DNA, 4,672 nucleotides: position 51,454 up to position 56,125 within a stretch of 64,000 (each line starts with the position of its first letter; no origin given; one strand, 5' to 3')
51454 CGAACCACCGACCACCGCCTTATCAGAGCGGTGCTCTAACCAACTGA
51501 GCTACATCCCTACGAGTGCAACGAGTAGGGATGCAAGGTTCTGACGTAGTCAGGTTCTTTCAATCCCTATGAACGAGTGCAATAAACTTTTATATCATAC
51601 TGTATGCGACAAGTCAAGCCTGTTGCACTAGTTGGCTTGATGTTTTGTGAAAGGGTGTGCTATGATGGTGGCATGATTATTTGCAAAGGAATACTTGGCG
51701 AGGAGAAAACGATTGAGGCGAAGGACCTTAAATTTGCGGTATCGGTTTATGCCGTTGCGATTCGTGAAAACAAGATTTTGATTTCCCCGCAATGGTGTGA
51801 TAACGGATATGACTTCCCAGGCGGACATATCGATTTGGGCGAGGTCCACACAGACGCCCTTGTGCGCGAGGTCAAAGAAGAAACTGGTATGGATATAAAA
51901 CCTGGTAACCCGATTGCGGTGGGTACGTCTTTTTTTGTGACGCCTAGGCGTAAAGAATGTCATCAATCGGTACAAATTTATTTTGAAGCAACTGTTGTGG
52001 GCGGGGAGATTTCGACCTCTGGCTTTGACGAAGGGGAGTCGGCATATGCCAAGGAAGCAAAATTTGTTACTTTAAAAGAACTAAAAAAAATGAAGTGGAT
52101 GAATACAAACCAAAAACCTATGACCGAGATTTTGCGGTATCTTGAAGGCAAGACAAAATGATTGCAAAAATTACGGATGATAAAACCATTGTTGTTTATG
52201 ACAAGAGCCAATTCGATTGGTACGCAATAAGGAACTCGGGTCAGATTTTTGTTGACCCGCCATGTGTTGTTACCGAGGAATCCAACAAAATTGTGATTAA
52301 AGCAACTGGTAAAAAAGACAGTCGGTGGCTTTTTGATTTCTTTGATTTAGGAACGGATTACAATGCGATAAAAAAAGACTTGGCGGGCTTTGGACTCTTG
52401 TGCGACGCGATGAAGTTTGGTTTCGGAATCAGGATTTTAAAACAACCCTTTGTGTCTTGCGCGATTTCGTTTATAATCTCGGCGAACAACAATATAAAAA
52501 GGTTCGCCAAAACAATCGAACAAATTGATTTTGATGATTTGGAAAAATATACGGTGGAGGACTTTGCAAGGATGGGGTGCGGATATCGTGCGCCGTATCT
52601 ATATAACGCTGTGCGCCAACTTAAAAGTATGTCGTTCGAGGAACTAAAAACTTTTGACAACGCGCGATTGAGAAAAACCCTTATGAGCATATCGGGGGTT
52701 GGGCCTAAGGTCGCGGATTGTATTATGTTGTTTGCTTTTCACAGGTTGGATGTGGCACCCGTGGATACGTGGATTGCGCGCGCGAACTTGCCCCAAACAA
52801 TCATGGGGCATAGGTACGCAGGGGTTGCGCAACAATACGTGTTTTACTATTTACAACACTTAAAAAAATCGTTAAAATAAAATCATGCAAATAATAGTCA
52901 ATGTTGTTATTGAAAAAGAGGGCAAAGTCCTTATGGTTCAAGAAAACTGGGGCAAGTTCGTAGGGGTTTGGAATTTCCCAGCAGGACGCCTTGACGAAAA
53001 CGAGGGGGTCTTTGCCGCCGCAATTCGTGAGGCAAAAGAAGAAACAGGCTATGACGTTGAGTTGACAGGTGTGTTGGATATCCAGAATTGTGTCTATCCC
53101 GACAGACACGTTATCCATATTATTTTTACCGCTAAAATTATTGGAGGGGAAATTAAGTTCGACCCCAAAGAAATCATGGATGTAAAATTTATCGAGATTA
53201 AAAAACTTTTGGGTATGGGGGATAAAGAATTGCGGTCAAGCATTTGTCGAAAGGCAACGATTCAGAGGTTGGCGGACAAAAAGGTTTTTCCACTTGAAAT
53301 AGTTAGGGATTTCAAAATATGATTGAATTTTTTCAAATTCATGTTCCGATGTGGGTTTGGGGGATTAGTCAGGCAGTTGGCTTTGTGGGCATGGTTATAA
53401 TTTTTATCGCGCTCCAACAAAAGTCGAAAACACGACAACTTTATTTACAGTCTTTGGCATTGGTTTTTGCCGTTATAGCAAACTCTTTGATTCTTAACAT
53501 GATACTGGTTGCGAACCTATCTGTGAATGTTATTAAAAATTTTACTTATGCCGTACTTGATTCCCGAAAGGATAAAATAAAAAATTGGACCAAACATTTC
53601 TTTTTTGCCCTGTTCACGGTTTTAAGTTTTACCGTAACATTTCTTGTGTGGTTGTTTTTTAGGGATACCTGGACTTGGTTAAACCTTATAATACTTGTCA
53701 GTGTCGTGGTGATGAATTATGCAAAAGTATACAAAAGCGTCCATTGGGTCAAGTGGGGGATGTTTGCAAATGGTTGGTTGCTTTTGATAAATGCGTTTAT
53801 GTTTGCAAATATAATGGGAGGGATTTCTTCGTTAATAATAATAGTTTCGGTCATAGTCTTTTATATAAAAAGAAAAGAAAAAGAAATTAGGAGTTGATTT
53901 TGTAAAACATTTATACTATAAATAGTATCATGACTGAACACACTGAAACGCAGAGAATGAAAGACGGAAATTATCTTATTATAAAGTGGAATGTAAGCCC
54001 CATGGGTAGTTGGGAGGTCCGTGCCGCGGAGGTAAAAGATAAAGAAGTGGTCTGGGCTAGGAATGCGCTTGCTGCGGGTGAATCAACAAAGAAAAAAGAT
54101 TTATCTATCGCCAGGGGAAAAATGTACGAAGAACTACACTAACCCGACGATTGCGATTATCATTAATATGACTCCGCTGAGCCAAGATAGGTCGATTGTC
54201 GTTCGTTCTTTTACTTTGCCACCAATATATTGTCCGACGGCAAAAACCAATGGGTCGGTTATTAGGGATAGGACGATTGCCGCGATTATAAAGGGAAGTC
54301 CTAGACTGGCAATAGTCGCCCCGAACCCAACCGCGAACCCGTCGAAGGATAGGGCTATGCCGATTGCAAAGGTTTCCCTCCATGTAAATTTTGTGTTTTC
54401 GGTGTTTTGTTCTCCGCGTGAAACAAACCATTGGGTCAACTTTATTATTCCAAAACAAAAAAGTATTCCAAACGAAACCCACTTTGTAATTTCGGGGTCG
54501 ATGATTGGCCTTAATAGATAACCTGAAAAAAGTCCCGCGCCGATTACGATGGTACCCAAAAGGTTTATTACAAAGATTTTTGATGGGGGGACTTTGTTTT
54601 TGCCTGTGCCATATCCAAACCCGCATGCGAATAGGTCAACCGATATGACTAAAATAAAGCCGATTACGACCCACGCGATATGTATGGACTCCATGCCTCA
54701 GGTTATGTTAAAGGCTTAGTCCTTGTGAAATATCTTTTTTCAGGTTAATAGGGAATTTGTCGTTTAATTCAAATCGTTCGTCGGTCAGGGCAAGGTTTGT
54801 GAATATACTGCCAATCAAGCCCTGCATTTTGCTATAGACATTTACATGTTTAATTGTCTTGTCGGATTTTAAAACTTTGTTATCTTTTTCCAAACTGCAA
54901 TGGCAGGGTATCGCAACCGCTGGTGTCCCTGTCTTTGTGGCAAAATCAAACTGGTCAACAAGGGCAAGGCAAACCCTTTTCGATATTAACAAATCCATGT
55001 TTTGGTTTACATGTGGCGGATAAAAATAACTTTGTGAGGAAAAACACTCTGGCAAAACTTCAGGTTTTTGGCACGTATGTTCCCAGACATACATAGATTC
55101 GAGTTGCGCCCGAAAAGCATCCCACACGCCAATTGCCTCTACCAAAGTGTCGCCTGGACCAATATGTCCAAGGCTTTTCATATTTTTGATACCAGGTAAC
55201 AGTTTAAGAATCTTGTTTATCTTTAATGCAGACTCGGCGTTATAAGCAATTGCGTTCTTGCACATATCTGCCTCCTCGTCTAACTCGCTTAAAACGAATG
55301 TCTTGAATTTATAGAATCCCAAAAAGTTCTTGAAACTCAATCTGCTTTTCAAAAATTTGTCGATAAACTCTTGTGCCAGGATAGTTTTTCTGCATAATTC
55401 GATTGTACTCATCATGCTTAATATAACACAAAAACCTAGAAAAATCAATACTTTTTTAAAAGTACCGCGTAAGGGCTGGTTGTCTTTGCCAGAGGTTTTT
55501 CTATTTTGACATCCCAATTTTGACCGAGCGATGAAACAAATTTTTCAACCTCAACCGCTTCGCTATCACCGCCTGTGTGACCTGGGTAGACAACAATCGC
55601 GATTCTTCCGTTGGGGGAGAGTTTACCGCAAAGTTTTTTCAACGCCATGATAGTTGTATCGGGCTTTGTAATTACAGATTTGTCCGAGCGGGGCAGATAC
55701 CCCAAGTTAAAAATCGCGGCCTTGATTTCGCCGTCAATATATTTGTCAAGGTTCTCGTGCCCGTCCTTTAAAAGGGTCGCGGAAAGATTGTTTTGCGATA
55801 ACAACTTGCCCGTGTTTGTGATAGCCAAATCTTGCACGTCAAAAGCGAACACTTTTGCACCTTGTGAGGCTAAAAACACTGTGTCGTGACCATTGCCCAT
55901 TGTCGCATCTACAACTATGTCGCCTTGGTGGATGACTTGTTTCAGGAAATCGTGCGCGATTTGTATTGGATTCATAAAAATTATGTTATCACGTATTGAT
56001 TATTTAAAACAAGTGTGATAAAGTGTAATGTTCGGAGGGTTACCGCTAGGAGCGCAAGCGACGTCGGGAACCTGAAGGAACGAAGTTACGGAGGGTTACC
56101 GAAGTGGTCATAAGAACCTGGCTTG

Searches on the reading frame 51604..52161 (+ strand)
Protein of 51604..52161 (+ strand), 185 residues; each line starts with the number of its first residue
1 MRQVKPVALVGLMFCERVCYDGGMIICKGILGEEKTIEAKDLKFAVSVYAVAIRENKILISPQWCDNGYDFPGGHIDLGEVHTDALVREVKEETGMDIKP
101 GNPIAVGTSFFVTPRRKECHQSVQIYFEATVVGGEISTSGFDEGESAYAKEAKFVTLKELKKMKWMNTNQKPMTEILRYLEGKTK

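Call 18: search_protein_families(library=pfam, proteins=[window:51604-52161:+], max_evalue=0.001)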
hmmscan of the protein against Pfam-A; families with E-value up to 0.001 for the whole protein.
window:51604-52161:+ (185 aa): 1 family
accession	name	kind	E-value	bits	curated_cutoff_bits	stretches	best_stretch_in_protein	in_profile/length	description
PF00293.34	NUDIX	-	4.6e-15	56.2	21.1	1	45-173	3-130/134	NUDIX domain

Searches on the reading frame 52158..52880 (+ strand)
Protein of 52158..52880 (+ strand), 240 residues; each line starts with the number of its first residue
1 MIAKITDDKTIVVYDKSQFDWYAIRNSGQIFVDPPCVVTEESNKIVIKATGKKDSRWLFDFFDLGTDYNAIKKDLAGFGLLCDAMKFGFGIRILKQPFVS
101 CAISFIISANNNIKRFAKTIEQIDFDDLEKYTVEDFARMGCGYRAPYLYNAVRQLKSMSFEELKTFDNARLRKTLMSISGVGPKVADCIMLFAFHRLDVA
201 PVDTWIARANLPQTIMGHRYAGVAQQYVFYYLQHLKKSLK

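Call 18: search_protein_families(library=pfam, proteins=[window:52158-52880:+], max_evalue=0.001)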
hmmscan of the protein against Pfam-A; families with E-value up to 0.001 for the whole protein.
window:52158-52880:+ (240 aa): 2 families
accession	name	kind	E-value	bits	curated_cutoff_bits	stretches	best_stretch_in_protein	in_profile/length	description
PF07934.18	OGG_N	-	1.1e-06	29.2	23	1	18-101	20-114/115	8-oxoguanine DNA glycosylase, N-terminal domain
PF00633.29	HHH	-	9.8e-05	22.5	24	1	171-192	9-30/30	Helix-hairpin-helix motif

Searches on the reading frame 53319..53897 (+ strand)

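Call 18: search_protein_families(library=pfam, proteins=[window:53319-53897:+], max_evalue=0.001)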
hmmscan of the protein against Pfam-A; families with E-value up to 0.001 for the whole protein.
window:53319-53897:+ (192 aa): 1 family
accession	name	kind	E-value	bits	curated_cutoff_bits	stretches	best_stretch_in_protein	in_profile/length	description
PF10688.14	Imp-YgjV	-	1.3e-05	25.5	23.5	1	16-185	2-155/159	Bacterial inner membrane protein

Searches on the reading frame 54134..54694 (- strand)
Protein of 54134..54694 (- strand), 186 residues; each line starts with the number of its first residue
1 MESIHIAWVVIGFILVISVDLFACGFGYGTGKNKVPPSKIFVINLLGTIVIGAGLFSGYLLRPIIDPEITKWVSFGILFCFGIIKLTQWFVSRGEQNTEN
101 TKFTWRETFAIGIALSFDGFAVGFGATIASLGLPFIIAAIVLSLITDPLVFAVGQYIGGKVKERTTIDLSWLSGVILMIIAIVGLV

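Call 18: search_protein_families(library=pfam, proteins=[window:54134-54694:-], max_evalue=0.001)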
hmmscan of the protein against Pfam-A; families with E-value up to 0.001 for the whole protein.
window:54134-54694:- (186 aa): 1 family
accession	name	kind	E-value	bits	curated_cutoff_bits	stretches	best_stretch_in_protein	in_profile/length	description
PF02659.21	Mntp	-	1e-14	55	24.4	1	48-182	19-149/152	Putative manganese efflux pump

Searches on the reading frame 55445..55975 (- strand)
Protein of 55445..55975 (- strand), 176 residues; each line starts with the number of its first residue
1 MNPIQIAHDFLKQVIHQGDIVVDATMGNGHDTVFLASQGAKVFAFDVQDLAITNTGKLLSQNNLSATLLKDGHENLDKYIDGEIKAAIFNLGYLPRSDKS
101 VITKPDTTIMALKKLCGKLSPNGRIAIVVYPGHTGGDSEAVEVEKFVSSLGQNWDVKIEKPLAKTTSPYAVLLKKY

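Call 18: search_protein_families(library=pfam, proteins=[window:55445-55975:-], max_evalue=0.001)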
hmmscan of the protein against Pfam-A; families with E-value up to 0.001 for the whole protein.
window:55445-55975:- (176 aa): 2 families
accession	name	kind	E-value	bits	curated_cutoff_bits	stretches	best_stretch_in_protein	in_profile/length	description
PF06962.18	rRNA_methylase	-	1.1e-40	139.2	22.7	1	42-171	1-133/137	Putative rRNA methylase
PF13649.12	Methyltransf_25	-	0.00043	21.3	27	1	21-98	1-81/97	Methyltransferase domain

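Call 19: find_encoding_contigs(protein=window:55445-55975:-, flank=10000, max_places=10)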
Protein window:55445-55975:- (176 aa): 2 contigs read that carry it; 1 place shown.
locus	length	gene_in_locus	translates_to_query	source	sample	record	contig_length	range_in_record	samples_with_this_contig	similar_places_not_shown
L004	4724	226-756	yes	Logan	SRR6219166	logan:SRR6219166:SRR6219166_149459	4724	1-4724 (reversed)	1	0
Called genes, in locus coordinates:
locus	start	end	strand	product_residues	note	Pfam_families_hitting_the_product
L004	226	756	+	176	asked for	PF06962:rRNA_methylase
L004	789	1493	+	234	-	-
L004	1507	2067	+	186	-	PF02659:Mntp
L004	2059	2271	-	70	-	-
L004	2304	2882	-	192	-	-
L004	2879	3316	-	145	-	PF00293:NUDIX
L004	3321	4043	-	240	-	PF07934:OGG_N (weak)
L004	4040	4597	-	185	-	PF00293:NUDIX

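Call 50: find_homologous_proteins(query=window:55445-55975:-, max_evalue=1e-20)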
Query window:55445-55975:- (176 aa): 4085 proteins with E <= 1e-20 among 4272 candidates; the best 120 are listed.
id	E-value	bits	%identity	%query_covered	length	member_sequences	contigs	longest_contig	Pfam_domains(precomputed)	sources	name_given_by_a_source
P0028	7.7e-111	385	100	100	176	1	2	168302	PF06962.19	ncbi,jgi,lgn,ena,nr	ncbi:MAG: class I SAM-dependent methyltransferase [Firmicutes bacterium]|nr:class I SAM-dependent me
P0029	1.0e-58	216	59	100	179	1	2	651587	PF06962.19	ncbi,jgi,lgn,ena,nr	ncbi:MAG: class I SAM-dependent methyltransferase [Firmicutes bacterium]|nr:class I SAM-dependent me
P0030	1.6e-55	205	60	97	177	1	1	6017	PF01795.26,PF06962.19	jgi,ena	-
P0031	7.0e-55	203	59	96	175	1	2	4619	PF01795.26,PF06962.19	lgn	-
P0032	1.6e-53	199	61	96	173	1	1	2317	PF06962.19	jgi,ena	-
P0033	3.0e-53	198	59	98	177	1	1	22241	PF01795.26,PF06962.19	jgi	jgi:tRNA G37 N-methylase Trm5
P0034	6.1e-52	194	67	78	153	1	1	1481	PF06962.19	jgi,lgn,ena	-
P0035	2.7e-51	191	57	95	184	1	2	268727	PF01795.26,PF06962.19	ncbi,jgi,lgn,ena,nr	ncbi:MAG: class I SAM-dependent methyltransferase [Firmicutes bacterium]|nr:class I SAM-dependent me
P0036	3.9e-51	191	56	99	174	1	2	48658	PF01795.26,PF06962.19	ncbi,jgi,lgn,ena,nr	ncbi:MAG: class I SAM-dependent methyltransferase [Firmicutes bacterium]|nr:class I SAM-dependent me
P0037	1.0e-49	186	51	99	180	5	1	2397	PF06962.19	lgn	-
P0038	5.6e-49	184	54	96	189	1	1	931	PF06962.19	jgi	-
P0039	7.2e-49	184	50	99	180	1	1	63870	PF06962.19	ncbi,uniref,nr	ncbi:SAM-dependent methyltransferase [Floricoccus penangensis]|uniref:SAM-dependent methyltransferas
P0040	7.5e-49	184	57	95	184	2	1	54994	PF06962.19,PF13649.13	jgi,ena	-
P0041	2.0e-48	182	50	99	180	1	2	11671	PF01795.26,PF06962.19,PF13649.13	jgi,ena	jgi:Predicted S-adenosylmethionine-dependent methyltransferase involved in cell envelope biogenesis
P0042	3.3e-48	181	54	99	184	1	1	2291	PF13847.13,PF01795.26,PF06962.19,PF13649.13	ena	-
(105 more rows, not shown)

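Call 51: find_encoding_contigs(protein=P0029, flank=10000, max_places=3)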
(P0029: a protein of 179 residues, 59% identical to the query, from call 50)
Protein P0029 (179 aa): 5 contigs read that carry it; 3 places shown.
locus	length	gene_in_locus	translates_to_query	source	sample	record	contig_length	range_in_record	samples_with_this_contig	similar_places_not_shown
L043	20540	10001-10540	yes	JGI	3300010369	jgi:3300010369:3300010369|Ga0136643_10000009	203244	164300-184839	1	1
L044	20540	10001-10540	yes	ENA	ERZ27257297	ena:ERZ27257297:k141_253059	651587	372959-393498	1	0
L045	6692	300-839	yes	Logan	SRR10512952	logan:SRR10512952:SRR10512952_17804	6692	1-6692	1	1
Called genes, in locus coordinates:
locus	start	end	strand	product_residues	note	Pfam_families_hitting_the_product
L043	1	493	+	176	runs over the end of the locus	-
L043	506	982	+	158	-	-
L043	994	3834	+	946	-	PF09471:Peptidase_M64, PF13306:LRR_5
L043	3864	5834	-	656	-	PF01471:PG_binding_1, PF09374:PG_binding_3 (faint), PF01471:PG_binding_1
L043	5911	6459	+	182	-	-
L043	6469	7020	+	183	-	-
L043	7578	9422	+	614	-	-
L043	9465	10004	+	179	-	PF02915:Rubrerythrin, PF21349:RUBY_RBDX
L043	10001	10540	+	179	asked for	PF06962:rRNA_methylase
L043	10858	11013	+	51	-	-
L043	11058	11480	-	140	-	-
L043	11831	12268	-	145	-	-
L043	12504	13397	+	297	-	PF00126:HTH_1 (weak), PF03466:LysR_substrate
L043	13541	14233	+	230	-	PF13401:AAA_22 (faint), PF13238:AAA_18 (faint)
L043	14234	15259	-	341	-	PF02407:Viral_Rep, PF00910:RNA_helicase (weak)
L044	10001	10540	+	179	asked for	PF06962:rRNA_methylase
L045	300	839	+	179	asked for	PF06962:rRNA_methylase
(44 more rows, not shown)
